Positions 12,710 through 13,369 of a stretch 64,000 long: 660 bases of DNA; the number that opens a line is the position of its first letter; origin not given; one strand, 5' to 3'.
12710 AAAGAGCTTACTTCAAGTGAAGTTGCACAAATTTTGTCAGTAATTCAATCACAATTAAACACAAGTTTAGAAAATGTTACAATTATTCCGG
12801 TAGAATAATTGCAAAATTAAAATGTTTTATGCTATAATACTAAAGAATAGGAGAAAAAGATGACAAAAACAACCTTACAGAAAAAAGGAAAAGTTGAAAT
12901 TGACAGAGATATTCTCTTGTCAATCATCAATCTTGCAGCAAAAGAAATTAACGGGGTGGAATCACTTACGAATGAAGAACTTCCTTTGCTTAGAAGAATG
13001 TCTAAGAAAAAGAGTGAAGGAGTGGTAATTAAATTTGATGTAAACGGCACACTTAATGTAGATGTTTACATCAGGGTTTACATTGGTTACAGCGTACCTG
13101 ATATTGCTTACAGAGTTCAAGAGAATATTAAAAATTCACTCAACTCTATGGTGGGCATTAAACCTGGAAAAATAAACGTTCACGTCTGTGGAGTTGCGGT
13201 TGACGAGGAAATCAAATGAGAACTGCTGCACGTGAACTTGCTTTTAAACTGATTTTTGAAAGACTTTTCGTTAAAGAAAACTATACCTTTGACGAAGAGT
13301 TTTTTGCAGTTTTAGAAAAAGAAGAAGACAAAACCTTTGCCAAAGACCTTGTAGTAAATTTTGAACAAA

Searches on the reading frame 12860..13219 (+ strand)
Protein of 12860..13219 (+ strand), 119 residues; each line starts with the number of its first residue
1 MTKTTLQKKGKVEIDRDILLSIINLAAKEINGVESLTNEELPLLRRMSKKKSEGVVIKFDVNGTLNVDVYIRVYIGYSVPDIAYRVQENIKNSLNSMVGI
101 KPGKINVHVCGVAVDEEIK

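Call 42: search_protein_families(library=pfam, proteins=[window:12860-13219:+], max_evalue=0.01)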
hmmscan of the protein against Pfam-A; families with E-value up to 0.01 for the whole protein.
window:12860-13219:+ (119 aa): 1 family
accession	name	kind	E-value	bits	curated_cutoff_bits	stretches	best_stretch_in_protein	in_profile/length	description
PF03780.18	Asp23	-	3.1e-21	76.3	28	1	9-112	2-107/108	Asp23 family, cell envelope-related function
